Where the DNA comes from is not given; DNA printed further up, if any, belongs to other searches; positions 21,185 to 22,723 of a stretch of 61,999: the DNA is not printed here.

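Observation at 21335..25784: MCE/PqiC-type lipid-transport operon ending in a tail-anchored, gamma-less FtsK-like motor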

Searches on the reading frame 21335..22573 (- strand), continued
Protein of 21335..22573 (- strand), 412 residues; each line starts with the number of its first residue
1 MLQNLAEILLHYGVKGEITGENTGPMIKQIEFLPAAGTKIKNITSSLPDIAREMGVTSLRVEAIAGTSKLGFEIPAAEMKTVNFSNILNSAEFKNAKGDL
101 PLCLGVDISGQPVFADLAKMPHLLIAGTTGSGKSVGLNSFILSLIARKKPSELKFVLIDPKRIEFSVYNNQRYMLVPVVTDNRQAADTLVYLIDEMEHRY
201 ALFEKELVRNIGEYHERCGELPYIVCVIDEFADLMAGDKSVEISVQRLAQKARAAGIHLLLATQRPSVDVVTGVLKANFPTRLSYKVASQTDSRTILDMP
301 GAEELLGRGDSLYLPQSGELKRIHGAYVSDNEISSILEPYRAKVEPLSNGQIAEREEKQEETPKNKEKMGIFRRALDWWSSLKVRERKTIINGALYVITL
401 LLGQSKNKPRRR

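Call 73: find_homologous_proteins(query=P0163, max_evalue=1e-30)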
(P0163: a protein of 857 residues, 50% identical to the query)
Query P0163 (857 aa): 816 proteins with E <= 1e-30 among 8000 candidates; the best 120 are listed.
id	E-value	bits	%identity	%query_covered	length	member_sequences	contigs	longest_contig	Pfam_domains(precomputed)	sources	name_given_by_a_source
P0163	0.0e+0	1940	100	100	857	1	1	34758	PF17854.7,PF13491.12,PF01580.25,PF09397.17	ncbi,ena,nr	ncbi:MAG: DNA translocase FtsK [Alphaproteobacteria bacterium]|nr:DNA translocase FtsK [Alphaproteob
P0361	0.0e+0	1628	84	100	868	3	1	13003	PF17854.7,PF13491.12,PF01580.25,PF09397.17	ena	-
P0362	0.0e+0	1608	84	100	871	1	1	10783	PF17854.7,PF13491.12,PF01580.25,PF09397.17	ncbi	-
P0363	0.0e+0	1257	67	100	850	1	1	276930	PF17854.7,PF13491.12,PF01580.25,PF09397.17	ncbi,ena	-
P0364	0.0e+0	1076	75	75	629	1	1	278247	PF17854.7,PF13491.12,PF01580.25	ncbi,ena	-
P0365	0.0e+0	1022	77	56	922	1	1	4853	PF17854.7,PF13491.12,PF01580.25,PF09397.17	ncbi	-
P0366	3.2e-259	881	71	52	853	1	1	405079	PF17854.7,PF13491.12,PF01580.25,PF09397.17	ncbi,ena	-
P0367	2.0e-239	815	47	100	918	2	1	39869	PF17854.7,PF13491.12,PF01580.25,PF09397.17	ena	-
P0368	1.4e-219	750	70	58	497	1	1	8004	PF17854.7,PF13491.12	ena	-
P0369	2.4e-181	623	56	53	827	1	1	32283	PF17854.7,PF13491.12,PF01580.25,PF09397.17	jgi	jgi:DNA segregation ATPase FtsK/SpoIIIE, S-DNA-T family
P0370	2.6e-181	623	56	54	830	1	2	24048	PF17854.7,PF13491.12,PF01580.25,PF09397.17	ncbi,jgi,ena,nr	ncbi:MAG TPA: DNA translocase FtsK 4TM domain-containing protein [Stellaceae bacterium]|nr:DNA trans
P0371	3.5e-181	623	51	61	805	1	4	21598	PF17854.7,PF13491.12,PF01580.25,PF09397.17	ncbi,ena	-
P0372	5.6e-181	622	51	61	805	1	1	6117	PF17854.7,PF13491.12,PF01580.25,PF09397.17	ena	-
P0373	6.4e-181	622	61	54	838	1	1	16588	PF17854.7,PF01580.25,PF09397.17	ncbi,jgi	jgi:S-DNA-T family DNA segregation ATPase FtsK/SpoIIIE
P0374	8.9e-181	621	53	61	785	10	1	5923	PF17854.7,PF13491.12,PF01580.25,PF09397.17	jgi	-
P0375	1.1e-180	621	53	61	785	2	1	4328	PF17854.7,PF13491.12,PF01580.25,PF09397.17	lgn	-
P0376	3.1e-180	619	57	54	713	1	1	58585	PF17854.7,PF13491.12,PF01580.25,PF09397.17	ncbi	-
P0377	4.8e-180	619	52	59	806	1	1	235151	PF17854.7,PF13491.12,PF01580.25,PF09397.17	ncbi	ncbi:MAG: DNA translocase FtsK 4TM domain-containing protein [Alphaproteobacteria bacterium]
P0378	7.7e-180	618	55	56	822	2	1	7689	PF17854.7,PF13491.12,PF01580.25,PF09397.17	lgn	-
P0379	1.8e-179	617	53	55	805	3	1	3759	PF17854.7,PF13491.12,PF01580.25,PF09397.17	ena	-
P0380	1.9e-179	617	42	93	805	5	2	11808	PF17854.7,PF13491.12,PF01580.25,PF09397.17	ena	-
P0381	2.0e-179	617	51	63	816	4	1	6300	PF17854.7,PF13491.12,PF01580.25,PF09397.17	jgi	jgi:S-DNA-T family DNA segregation ATPase FtsK/SpoIIIE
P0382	2.6e-179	616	55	55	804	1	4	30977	PF17854.7,PF13491.12,PF01580.25,PF09397.17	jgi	jgi:S-DNA-T family DNA segregation ATPase FtsK/SpoIIIE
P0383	3.0e-179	616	42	93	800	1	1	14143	PF17854.7,PF13491.12,PF01580.25,PF09397.17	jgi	-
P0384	3.1e-179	616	42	93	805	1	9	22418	PF17854.7,PF13491.12,PF01580.25,PF09397.17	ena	-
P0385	3.3e-179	616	50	61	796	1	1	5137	PF17854.7,PF13491.12,PF01580.25,PF09397.17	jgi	jgi:S-DNA-T family DNA segregation ATPase FtsK/SpoIIIE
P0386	3.3e-179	616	61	54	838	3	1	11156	PF17854.7,PF01580.25,PF09397.17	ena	-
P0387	4.3e-179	616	54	56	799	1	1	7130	PF17854.7,PF13491.12,PF01580.25,PF09397.17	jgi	jgi:S-DNA-T family DNA segregation ATPase FtsK/SpoIIIE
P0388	4.7e-179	616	52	61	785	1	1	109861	PF17854.7,PF13491.12,PF01580.25,PF09397.17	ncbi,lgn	-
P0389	4.9e-179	615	42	93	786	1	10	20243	PF17854.7,PF13491.12,PF01580.25,PF09397.17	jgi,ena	-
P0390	6.5e-179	615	53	58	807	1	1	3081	PF17854.7,PF13491.12,PF01580.25,PF09397.17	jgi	jgi:S-DNA-T family DNA segregation ATPase FtsK/SpoIIIE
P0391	6.7e-179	615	51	60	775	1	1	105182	PF17854.7,PF13491.12,PF01580.25,PF09397.17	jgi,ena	-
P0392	8.7e-179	615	53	56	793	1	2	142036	PF17854.7,PF13491.12,PF01580.25,PF09397.17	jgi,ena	jgi:S-DNA-T family DNA segregation ATPase FtsK/SpoIIIE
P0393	9.2e-179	615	57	56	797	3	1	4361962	PF17854.7,PF13491.12,PF01580.25,PF09397.17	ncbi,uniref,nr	ncbi:DNA translocase FtsK [Aestuariispira ectoiniformans]|uniref:DNA translocase FtsK n=1 Tax=Aestua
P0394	9.8e-179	614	56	52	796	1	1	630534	PF17854.7,PF13491.12,PF01580.25,PF09397.17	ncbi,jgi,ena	jgi:S-DNA-T family DNA segregation ATPase FtsK/SpoIIIE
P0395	1.3e-178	614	51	63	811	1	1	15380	PF17854.7,PF13491.12,PF01580.25,PF09397.17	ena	-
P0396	1.8e-178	614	57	52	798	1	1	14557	PF17854.7,PF13491.12,PF01580.25,PF09397.17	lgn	-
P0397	2.0e-178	613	42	93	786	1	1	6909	PF17854.7,PF13491.12,PF01580.25,PF09397.17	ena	-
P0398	2.0e-178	613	54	55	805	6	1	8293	PF17854.7,PF13491.12,PF01580.25,PF09397.17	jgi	-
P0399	2.1e-178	613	56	54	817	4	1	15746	PF17854.7,PF13491.12,PF01580.25,PF09397.17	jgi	-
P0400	2.2e-178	613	51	61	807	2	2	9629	PF17854.7,PF13491.12,PF01580.25,PF09397.17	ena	-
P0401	2.5e-178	613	54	56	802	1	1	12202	PF17854.7,PF13491.12,PF01580.25,PF09397.17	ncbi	-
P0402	2.9e-178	613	53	60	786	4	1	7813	PF17854.7,PF13491.12,PF01580.25,PF09397.17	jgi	jgi:S-DNA-T family DNA segregation ATPase FtsK/SpoIIIE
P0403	3.0e-178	613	56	59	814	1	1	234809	PF17854.7,PF01580.25,PF09397.17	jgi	-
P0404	3.7e-178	613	54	55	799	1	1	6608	PF17854.7,PF13491.12,PF01580.25,PF09397.17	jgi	jgi:S-DNA-T family DNA segregation ATPase FtsK/SpoIIIE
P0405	3.9e-178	613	53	56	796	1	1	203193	PF17854.7,PF13491.12,PF01580.25,PF09397.17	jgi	jgi:DNA segregation ATPase FtsK/SpoIIIE, S-DNA-T family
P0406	4.3e-178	612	55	55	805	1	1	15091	PF17854.7,PF13491.12,PF01580.25,PF09397.17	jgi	jgi:S-DNA-T family DNA segregation ATPase FtsK/SpoIIIE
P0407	4.5e-178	612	58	54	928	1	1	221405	PF17854.7,PF13491.12,PF01580.25,PF09397.17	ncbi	ncbi:MAG: DNA translocase FtsK [Roseobacter sp.]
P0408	5.2e-178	612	51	61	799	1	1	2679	PF17854.7,PF13491.12,PF01580.25,PF09397.17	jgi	jgi:S-DNA-T family DNA segregation ATPase FtsK/SpoIIIE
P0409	6.6e-178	612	52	59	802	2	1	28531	PF17854.7,PF13491.12,PF01580.25,PF09397.17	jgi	jgi:S-DNA-T family DNA segregation ATPase FtsK/SpoIIIE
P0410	7.4e-178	612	53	56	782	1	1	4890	PF17854.7,PF13491.12,PF01580.25,PF09397.17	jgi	jgi:S-DNA-T family DNA segregation ATPase FtsK/SpoIIIE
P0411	7.7e-178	612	52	59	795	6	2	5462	PF17854.7,PF13491.12,PF01580.25,PF09397.17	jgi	jgi:S-DNA-T family DNA segregation ATPase FtsK/SpoIIIE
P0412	7.9e-178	612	27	20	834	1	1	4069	PF17854.7,PF13491.12,PF01580.25,PF09397.17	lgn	-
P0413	8.4e-178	611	53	56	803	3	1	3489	PF17854.7,PF13491.12,PF01580.25,PF09397.17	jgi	-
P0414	8.8e-178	611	50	63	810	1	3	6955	PF17854.7,PF13491.12,PF01580.25,PF09397.17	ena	-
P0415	9.4e-178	611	50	61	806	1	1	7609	PF17854.7,PF13491.12,PF01580.25,PF09397.17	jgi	-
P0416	9.8e-178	611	51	61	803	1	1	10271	PF17854.7,PF13491.12,PF01580.25,PF09397.17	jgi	jgi:DNA segregation ATPase FtsK/SpoIIIE, S-DNA-T family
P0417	1.1e-177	611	41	93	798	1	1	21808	PF17854.7,PF13491.12,PF01580.25,PF09397.17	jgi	jgi:S-DNA-T family DNA segregation ATPase FtsK/SpoIIIE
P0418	1.2e-177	611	58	55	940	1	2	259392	PF17854.7,PF13491.12,PF01580.25,PF09397.17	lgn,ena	-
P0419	1.3e-177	611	53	56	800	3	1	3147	PF17854.7,PF13491.12,PF01580.25,PF09397.17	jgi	-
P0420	1.6e-177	610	56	53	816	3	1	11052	PF17854.7,PF13491.12,PF01580.25,PF09397.17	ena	-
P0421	1.7e-177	610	41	93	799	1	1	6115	PF17854.7,PF13491.12,PF01580.25,PF09397.17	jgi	jgi:S-DNA-T family DNA segregation ATPase FtsK/SpoIIIE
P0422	1.8e-177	610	54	55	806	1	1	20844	PF17854.7,PF13491.12,PF01580.25,PF09397.17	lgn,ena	-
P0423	1.8e-177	610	51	59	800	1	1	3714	PF17854.7,PF13491.12,PF01580.25,PF09397.17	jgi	-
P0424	2.0e-177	610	54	56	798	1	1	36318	PF17854.7,PF13491.12,PF01580.25,PF09397.17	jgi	jgi:S-DNA-T family DNA segregation ATPase FtsK/SpoIIIE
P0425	3.1e-177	610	39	98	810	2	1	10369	PF17854.7,PF13491.12,PF01580.25,PF09397.17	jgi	jgi:DNA segregation ATPase FtsK/SpoIIIE, S-DNA-T family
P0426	3.4e-177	609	55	55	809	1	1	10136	PF17854.7,PF13491.12,PF01580.25,PF09397.17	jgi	-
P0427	4.6e-177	609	53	59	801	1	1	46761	PF17854.7,PF13491.12,PF01580.25,PF09397.17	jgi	-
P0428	4.9e-177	609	54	55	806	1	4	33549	PF17854.7,PF13491.12,PF01580.25,PF09397.17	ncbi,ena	-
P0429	5.1e-177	609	56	54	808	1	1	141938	PF17854.7,PF13491.12,PF01580.25,PF09397.17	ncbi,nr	ncbi:MAG: hypothetical protein BroJett029_21300 [Alphaproteobacteria bacterium]|nr:MAG: hypothetical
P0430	5.6e-177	609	40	98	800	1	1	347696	PF17854.7,PF13491.12,PF01580.25,PF09397.17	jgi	jgi:S-DNA-T family DNA segregation ATPase FtsK/SpoIIIE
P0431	6.3e-177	609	40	93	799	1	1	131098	PF17854.7,PF13491.12,PF01580.25,PF09397.17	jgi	jgi:S-DNA-T family DNA segregation ATPase FtsK/SpoIIIE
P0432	7.7e-177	608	52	60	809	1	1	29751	PF17854.7,PF13491.12,PF01580.25,PF09397.17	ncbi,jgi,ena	jgi:S-DNA-T family DNA segregation ATPase FtsK/SpoIIIE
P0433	8.0e-177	608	50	60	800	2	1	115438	PF17854.7,PF13491.12,PF01580.25,PF09397.17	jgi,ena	-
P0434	8.1e-177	608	58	51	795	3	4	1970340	PF17854.7,PF13491.12,PF01580.25,PF09397.17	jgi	jgi:DNA segregation ATPase FtsK/SpoIIIE, S-DNA-T family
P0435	8.3e-177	608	55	54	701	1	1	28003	PF17854.7,PF13491.12,PF01580.25,PF09397.17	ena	-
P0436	8.7e-177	608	55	54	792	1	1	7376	PF17854.7,PF13491.12,PF01580.25,PF09397.17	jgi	jgi:S-DNA-T family DNA segregation ATPase FtsK/SpoIIIE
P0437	9.2e-177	608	56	53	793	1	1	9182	PF17854.7,PF13491.12,PF01580.25,PF09397.17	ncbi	-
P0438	9.4e-177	608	54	56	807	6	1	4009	PF17854.7,PF13491.12,PF01580.25,PF09397.17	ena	-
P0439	9.4e-177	608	51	61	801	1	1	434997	PF17854.7,PF13491.12,PF01580.25,PF09397.17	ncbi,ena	-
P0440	9.8e-177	608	54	55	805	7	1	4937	PF17854.7,PF13491.12,PF01580.25,PF09397.17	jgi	jgi:S-DNA-T family DNA segregation ATPase FtsK/SpoIIIE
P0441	1.1e-176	608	54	55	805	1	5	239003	PF17854.7,PF13491.12,PF01580.25,PF09397.17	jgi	jgi:S-DNA-T family DNA segregation ATPase FtsK/SpoIIIE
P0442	1.1e-176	608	50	64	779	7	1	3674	PF17854.7,PF13491.12,PF01580.25,PF09397.17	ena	-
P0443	1.1e-176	608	55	54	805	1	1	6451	PF17854.7,PF13491.12,PF01580.25,PF09397.17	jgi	jgi:DNA segregation ATPase FtsK/SpoIIIE, S-DNA-T family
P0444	1.3e-176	608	57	52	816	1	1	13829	PF17854.7,PF13491.12,PF01580.25,PF09397.17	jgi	jgi:DNA segregation ATPase FtsK/SpoIIIE, S-DNA-T family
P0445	1.4e-176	607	55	55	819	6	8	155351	PF17854.7,PF13491.12,PF01580.25,PF09397.17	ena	-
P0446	1.4e-176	607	51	61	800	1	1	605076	PF17854.7,PF13491.12,PF01580.25,PF09397.17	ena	-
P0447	1.5e-176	607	55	54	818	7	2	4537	PF17854.7,PF13491.12,PF01580.25,PF09397.17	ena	-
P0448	1.5e-176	607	49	63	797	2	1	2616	PF17854.7,PF13491.12,PF01580.25,PF09397.17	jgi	jgi:S-DNA-T family DNA segregation ATPase FtsK/SpoIIIE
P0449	1.5e-176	607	55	56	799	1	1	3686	PF17854.7,PF13491.12,PF01580.25,PF09397.17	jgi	-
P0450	1.5e-176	607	54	55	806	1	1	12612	PF17854.7,PF13491.12,PF01580.25,PF09397.17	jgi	jgi:S-DNA-T family DNA segregation ATPase FtsK/SpoIIIE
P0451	1.6e-176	607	51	61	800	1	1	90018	PF17854.7,PF13491.12,PF01580.25,PF09397.17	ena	-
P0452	1.6e-176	607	50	61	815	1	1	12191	PF17854.7,PF13491.12,PF01580.25,PF09397.17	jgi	-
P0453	1.8e-176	607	57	55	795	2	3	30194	PF17854.7,PF13491.12,PF01580.25,PF09397.17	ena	-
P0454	1.8e-176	607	51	59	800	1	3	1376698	PF17854.7,PF13491.12,PF01580.25,PF09397.17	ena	-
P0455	2.0e-176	607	57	54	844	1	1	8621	PF17854.7,PF13491.12,PF01580.25,PF09397.17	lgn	-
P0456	2.1e-176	607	53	56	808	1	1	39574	PF17854.7,PF13491.12,PF01580.25,PF09397.17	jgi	jgi:S-DNA-T family DNA segregation ATPase FtsK/SpoIIIE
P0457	2.2e-176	607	53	54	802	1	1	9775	PF17854.7,PF13491.12,PF01580.25,PF09397.17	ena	-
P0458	2.4e-176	607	55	55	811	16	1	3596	PF17854.7,PF13491.12,PF01580.25,PF09397.17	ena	-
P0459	2.5e-176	607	40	93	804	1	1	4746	PF17854.7,PF13491.12,PF01580.25,PF09397.17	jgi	-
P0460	2.5e-176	607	49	61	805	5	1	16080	PF17854.7,PF13491.12,PF01580.25,PF09397.17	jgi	jgi:S-DNA-T family DNA segregation ATPase FtsK/SpoIIIE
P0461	2.5e-176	607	52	64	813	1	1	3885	PF17854.7,PF13491.12,PF01580.25,PF09397.17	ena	-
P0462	2.7e-176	606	53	56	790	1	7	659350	PF17854.7,PF13491.12,PF01580.25,PF09397.17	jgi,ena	jgi:S-DNA-T family DNA segregation ATPase FtsK/SpoIIIE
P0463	2.8e-176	606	54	54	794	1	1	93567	PF17854.7,PF13491.12,PF01580.25,PF09397.17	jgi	jgi:DNA segregation ATPase FtsK/SpoIIIE, S-DNA-T family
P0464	2.9e-176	606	51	59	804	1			PF17854.7,PF13491.12,PF01580.25,PF09397.17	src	-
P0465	3.2e-176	606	53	56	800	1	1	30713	PF17854.7,PF13491.12,PF01580.25,PF09397.17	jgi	jgi:S-DNA-T family DNA segregation ATPase FtsK/SpoIIIE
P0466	3.2e-176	606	50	61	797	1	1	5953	PF17854.7,PF13491.12,PF01580.25,PF09397.17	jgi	jgi:DNA segregation ATPase FtsK/SpoIIIE, S-DNA-T family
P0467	3.5e-176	606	56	54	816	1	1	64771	PF17854.7,PF13491.12,PF01580.25,PF09397.17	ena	-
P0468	3.5e-176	606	55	54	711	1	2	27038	PF17854.7,PF13491.12,PF01580.25,PF09397.17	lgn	-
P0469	3.6e-176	606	50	60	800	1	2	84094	PF17854.7,PF13491.12,PF01580.25,PF09397.17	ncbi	ncbi:MAG: DNA translocase FtsK 4TM domain-containing protein [Rhizomicrobium sp.]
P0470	3.7e-176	606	50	62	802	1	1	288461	PF17854.7,PF13491.12,PF01580.25,PF09397.17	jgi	jgi:S-DNA-T family DNA segregation ATPase FtsK/SpoIIIE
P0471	3.7e-176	606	54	55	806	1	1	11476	PF17854.7,PF13491.12,PF01580.25,PF09397.17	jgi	-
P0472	4.0e-176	606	49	64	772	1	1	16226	PF17854.7,PF13491.12,PF01580.25,PF09397.17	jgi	jgi:DNA segregation ATPase FtsK/SpoIIIE, S-DNA-T family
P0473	4.2e-176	606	54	55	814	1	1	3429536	PF17854.7,PF13491.12,PF01580.25,PF09397.17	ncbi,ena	-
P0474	4.9e-176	606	50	58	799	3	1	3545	PF17854.7,PF13491.12,PF01580.25,PF09397.17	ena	-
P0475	5.0e-176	606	51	59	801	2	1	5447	PF17854.7,PF13491.12,PF01580.25,PF09397.17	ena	-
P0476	5.1e-176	606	57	52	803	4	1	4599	PF17854.7,PF13491.12,PF01580.25,PF09397.17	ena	-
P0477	5.2e-176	605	52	62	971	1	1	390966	PF17854.7,PF13491.12,PF01580.25,PF09397.17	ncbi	-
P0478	5.3e-176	605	54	55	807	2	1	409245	PF17854.7,PF13491.12,PF01580.25,PF09397.17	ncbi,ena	-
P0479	6.3e-176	605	57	52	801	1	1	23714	PF17854.7,PF13491.12,PF01580.25,PF09397.17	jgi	-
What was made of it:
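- Tried and rejected: No hit had a 'longest_contig' value matching a contig that carries a short ftsK (call 73).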

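Call 76: search_protein_families(library=padloc, proteins=[window:21335-22573:-, P0173], max_evalue=0.001)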
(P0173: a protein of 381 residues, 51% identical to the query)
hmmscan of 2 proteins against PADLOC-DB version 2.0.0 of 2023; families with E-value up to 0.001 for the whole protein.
window:21335-22573:- (412 aa): 8 families
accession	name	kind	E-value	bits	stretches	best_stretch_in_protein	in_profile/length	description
PDLC02806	SspH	-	8.7e-58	193.8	1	7-310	1415-1734/1766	SspH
PDLC02804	SspH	-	8e-49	164.1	1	22-337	1235-1558/1561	SspH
PDLC04140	mad8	-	3.8e-33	113.3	1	100-315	2-288/314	mads_8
PDLC01055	HerA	-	1.2e-08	32.3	1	85-159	124-194/532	Type III coevolved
PDLC02188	HerA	-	3.8e-05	20.7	0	238-267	448-477/578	-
PDLC04105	HerA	-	4e-05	20.4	0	96-160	140-203/576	-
PDLC04100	HerA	-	6.7e-05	19.7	1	243-296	466-517/580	-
PDLC02185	HerA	-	0.00028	17.8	0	244-296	473-523/585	-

P0173 (381 aa): 6 families
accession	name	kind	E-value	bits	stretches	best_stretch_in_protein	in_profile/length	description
PDLC02804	SspH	-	1.2e-53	180.1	1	19-331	1233-1558/1561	SspH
PDLC02806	SspH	-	6.2e-48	161.2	1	83-304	1510-1734/1766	SspH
PDLC04140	mad8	-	2.3e-31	107.5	1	93-320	2-300/314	mads_8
PDLC01055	HerA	-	1.3e-06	25.6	0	114-151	158-193/532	Type III coevolved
PDLC02188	HerA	-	8.9e-06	22.8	0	230-262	446-478/578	-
PDLC04105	HerA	-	0.00076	16.2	0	115-141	168-194/576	-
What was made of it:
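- PADLOC domain-level hits to SspH (194 bits) and mad8 (113 bits) (call 76).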

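Call 78: find_encoding_contigs(protein=window:21335-22573:-, flank=1000, max_places=5)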
Protein window:21335-22573:- (412 aa): no gene with exactly this product is on record in the collection.
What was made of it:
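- Tried and rejected: The window's exact protein is not on record (call 78).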

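Call 79: find_encoding_contigs(protein=P0002, flank=10000, max_places=3)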
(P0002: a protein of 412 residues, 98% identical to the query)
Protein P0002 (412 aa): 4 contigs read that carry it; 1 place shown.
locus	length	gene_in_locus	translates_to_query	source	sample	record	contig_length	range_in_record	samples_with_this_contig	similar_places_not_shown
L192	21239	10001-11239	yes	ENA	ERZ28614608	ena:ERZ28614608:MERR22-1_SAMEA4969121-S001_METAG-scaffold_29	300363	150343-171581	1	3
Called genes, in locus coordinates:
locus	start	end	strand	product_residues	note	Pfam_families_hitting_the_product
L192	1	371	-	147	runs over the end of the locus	PF02381:MraZ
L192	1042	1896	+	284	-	PF03331:LpxC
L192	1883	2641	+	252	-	PF13512:TPR_18, PF13174:TPR_6 (faint), PF13525:YfiO, PF13432:TPR_16 (faint), PF13428:TPR_14 (faint)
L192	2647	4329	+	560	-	PF02463:SMC_N, PF13175:AAA_15 (weak), PF13476:AAA_23 (faint), PF02463:SMC_N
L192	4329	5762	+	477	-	PF00749:tRNA-synt_1c, PF19269:Anticodon_2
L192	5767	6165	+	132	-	PF00293:NUDIX, PF14815:NUDIX_4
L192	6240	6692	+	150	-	-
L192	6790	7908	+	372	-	PF02405:MlaE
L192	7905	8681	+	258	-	PF00005:ABC_tran, PF13304:AAA_21 (weak)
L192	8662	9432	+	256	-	PF02470:MlaD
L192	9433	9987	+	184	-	PF03886:ABC_trans_aux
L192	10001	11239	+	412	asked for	PF17854:FtsK_alpha, PF01580:FtsK_SpoIIIE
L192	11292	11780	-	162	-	PF07813:LTXXQ (faint)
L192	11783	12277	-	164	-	PF04542:Sigma70_r2, PF08281:Sigma70_r4_2, PF04545:Sigma70_r4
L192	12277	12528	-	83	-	-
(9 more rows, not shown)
